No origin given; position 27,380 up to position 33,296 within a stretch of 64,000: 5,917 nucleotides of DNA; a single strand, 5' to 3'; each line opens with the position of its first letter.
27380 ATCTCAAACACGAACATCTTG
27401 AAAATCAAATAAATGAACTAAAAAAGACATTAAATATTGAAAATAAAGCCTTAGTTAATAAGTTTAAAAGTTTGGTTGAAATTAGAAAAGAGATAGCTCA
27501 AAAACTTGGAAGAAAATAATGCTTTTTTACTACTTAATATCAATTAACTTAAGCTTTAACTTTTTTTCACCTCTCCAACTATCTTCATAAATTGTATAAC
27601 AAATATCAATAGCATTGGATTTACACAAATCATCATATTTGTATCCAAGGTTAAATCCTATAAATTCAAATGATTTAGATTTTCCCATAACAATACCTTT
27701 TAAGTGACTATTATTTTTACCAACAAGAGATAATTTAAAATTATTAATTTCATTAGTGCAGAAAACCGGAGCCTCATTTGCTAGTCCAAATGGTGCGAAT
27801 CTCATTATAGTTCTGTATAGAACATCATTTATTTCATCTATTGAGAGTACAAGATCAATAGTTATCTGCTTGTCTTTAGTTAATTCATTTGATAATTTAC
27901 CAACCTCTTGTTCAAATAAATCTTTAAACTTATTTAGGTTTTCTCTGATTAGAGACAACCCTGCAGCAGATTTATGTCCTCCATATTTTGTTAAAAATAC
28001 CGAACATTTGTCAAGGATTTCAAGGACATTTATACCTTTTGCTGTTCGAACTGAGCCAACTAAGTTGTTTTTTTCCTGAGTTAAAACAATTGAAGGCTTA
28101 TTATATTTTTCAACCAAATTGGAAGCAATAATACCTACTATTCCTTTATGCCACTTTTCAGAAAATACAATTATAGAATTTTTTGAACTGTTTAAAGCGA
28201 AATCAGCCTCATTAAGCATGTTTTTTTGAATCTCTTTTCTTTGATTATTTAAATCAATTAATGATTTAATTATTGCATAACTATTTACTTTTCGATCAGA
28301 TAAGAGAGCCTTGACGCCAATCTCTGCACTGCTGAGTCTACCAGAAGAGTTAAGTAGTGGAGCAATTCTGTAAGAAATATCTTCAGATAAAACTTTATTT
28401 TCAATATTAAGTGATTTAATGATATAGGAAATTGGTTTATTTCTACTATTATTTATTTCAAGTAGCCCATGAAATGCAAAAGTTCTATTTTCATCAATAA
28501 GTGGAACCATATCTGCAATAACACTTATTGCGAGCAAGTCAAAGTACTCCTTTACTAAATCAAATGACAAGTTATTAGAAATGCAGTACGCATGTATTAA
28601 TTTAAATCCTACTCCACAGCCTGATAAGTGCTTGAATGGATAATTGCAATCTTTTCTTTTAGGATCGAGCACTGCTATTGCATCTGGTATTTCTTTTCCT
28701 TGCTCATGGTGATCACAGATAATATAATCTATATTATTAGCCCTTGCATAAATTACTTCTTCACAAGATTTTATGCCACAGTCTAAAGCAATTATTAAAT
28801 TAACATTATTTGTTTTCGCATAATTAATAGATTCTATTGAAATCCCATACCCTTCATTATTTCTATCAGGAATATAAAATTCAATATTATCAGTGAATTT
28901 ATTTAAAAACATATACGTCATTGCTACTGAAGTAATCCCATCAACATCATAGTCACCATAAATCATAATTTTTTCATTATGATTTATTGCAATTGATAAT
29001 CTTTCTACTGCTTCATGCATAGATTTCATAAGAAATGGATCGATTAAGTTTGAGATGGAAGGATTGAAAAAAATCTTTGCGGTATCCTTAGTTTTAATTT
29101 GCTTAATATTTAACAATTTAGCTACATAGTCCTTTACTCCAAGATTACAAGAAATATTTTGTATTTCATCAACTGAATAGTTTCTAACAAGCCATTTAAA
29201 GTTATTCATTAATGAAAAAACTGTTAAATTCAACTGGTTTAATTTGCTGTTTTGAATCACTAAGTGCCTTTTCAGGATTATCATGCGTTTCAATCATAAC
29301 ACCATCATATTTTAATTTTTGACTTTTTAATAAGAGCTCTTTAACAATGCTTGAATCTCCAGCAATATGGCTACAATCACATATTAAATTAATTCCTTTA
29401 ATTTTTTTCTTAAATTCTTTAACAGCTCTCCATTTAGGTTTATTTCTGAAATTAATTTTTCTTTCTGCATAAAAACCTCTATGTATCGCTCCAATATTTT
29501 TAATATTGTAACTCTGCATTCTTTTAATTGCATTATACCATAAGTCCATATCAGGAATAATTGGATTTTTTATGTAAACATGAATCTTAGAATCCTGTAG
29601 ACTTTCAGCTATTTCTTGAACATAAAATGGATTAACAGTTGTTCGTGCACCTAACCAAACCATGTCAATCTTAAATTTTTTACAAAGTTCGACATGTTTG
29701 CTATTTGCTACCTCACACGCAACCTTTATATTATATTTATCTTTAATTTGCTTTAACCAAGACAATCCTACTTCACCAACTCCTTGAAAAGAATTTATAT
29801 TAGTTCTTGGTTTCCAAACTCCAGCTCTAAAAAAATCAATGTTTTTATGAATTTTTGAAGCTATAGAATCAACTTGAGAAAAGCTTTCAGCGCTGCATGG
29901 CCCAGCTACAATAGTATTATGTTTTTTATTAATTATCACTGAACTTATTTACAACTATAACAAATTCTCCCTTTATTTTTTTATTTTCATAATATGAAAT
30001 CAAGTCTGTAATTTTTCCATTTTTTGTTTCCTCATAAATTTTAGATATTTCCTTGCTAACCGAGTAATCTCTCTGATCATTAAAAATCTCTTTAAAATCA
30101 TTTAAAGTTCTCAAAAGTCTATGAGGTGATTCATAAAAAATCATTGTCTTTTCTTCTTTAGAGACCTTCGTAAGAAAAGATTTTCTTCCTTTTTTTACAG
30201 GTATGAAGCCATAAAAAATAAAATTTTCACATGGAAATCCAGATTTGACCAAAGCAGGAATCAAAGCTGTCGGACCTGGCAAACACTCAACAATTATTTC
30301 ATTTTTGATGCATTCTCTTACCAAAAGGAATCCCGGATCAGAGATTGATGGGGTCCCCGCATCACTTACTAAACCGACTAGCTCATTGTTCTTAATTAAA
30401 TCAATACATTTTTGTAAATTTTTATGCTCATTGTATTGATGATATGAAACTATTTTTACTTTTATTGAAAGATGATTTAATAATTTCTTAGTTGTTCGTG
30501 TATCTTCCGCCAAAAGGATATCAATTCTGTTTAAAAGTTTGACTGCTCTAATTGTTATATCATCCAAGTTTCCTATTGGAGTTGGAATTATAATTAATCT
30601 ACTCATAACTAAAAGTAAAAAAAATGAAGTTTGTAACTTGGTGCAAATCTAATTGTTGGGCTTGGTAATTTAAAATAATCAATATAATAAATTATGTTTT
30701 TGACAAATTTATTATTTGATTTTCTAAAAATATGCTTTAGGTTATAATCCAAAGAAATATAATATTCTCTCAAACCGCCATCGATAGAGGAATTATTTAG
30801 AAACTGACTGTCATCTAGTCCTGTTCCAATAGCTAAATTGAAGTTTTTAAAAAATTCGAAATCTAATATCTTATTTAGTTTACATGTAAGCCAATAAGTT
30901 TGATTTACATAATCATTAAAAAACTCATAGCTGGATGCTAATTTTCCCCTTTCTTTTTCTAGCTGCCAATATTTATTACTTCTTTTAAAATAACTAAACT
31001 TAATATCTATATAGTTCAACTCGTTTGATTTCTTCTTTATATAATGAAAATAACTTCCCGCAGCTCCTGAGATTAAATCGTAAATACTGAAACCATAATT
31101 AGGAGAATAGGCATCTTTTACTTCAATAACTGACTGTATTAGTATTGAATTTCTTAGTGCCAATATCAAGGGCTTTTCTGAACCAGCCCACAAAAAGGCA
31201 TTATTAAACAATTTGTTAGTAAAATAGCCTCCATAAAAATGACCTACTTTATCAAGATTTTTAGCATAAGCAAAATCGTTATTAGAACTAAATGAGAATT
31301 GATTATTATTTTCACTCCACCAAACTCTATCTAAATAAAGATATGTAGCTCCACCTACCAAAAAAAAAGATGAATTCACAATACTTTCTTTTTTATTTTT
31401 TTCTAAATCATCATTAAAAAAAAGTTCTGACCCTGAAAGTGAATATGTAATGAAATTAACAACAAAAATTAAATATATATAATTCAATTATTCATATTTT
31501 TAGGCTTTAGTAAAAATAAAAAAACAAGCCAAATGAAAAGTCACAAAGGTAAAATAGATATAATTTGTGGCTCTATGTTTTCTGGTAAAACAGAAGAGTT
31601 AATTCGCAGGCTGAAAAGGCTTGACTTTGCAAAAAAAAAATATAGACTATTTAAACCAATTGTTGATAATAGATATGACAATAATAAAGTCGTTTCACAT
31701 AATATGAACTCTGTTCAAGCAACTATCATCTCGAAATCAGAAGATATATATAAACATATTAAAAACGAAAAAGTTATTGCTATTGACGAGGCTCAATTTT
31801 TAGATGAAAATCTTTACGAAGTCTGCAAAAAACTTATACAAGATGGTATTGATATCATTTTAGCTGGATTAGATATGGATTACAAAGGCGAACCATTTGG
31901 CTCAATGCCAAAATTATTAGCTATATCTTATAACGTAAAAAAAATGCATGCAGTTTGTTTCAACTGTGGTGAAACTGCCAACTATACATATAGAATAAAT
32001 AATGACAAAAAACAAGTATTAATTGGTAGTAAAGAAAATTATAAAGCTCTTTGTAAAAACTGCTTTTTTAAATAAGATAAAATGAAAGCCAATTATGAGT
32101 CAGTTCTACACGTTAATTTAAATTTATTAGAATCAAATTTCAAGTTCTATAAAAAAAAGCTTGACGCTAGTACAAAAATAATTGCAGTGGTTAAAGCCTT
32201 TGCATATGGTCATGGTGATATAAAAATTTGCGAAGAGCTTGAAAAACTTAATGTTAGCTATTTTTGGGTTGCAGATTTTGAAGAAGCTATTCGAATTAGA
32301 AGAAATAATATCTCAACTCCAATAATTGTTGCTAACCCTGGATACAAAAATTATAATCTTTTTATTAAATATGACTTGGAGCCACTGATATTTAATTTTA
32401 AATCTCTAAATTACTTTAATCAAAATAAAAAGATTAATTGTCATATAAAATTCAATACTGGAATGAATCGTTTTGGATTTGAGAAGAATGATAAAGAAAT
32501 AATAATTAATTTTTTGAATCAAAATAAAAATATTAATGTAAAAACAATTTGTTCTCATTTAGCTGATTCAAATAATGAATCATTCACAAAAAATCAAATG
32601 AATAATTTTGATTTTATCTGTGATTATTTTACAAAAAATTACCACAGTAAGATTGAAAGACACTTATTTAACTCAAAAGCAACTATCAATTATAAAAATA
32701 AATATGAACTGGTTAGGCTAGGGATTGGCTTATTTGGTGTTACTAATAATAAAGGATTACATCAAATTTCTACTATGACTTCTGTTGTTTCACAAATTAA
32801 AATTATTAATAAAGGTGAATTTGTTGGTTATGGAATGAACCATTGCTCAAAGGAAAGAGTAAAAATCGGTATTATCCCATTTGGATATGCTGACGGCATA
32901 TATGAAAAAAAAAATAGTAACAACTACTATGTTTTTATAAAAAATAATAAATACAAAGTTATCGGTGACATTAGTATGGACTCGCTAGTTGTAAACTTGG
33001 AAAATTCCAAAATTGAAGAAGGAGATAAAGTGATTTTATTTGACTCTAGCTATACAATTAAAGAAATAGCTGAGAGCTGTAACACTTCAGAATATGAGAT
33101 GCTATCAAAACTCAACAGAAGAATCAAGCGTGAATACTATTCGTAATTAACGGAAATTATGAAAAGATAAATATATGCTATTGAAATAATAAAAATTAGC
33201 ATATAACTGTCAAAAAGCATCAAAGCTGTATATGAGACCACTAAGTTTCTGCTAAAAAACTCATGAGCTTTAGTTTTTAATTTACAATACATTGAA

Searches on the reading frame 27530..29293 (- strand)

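Call 77: search_protein_families(library=pfam, proteins=[window:27530-29293:-], max_evalue=1e-8)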
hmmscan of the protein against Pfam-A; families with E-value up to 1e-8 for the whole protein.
window:27530-29293:- (587 aa): 3 families
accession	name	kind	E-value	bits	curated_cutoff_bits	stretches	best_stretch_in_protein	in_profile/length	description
PF01368.27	DHH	-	1.5e-26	93.5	28.1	1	108-256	1-123/125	DHH family, N-terminal domain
PF17768.7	RecJ_OB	-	3.5e-24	85.4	27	1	479-585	1-107/107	RecJ OB domain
PF02272.25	DHHA1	-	1.9e-15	57.6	25.9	1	375-465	6-101/102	DHHA1 domain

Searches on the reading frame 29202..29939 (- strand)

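Call 78: search_protein_families(library=pfam, proteins=[window:29202-29939:-], max_evalue=1e-8)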
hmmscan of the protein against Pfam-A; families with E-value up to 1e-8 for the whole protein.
window:29202-29939:- (245 aa): 1 family
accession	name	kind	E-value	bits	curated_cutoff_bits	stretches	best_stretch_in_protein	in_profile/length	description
PF00793.26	DAHP_synth_1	-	5.3e-32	111.2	25.5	1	8-241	18-257/270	DAHP synthetase I family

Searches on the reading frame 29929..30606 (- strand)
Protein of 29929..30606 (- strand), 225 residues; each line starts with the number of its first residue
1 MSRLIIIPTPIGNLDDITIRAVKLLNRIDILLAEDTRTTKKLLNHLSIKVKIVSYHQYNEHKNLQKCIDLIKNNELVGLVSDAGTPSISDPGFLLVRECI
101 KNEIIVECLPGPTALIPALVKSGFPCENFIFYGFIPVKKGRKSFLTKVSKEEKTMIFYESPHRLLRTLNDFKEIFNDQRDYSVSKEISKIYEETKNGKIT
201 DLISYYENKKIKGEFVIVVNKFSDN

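Call 78: search_protein_families(library=pfam, proteins=[window:29929-30606:-], max_evalue=1e-8)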
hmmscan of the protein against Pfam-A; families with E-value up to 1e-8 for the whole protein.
window:29929-30606:- (225 aa): 1 family
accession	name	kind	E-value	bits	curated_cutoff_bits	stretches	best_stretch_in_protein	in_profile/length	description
PF00590.25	TP_methylase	-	7.4e-25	88.6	27.8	1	3-202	1-211/212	Tetrapyrrole (Corrin/Porphyrin) Methylases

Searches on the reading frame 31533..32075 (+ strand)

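Call 78: search_protein_families(library=pfam, proteins=[window:31533-32075:+], max_evalue=1e-8)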
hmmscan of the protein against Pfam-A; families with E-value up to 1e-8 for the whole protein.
window:31533-32075:+ (180 aa): 1 family
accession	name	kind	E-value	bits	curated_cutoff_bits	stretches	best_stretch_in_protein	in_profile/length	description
PF00265.24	TK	-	5e-55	186.5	20.6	1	6-178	1-176/176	Thymidine kinase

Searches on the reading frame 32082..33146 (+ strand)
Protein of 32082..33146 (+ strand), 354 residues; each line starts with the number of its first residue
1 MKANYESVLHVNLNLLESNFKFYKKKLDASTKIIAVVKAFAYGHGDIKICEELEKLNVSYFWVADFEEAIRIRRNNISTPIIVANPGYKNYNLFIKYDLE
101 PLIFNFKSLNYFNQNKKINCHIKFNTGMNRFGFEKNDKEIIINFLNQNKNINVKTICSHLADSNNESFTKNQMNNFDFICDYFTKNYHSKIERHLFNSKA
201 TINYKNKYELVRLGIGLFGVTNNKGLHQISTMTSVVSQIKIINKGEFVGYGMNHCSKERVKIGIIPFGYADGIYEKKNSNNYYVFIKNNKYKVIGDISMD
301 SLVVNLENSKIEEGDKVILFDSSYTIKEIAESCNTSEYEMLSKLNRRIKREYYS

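Call 78: search_protein_families(library=pfam, proteins=[window:32082-33146:+], max_evalue=1e-8)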
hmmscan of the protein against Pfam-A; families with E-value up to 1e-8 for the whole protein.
window:32082-33146:+ (354 aa): 2 families
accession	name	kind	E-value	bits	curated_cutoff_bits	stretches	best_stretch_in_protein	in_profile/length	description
PF01168.26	Ala_racemase_N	-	1.4e-47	162.7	24.1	1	11-221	1-219/220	Alanine racemase, N-terminal domain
PF00842.27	Ala_racemase_C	-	3.8e-32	111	25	1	231-352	3-127/127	Alanine racemase, C-terminal domain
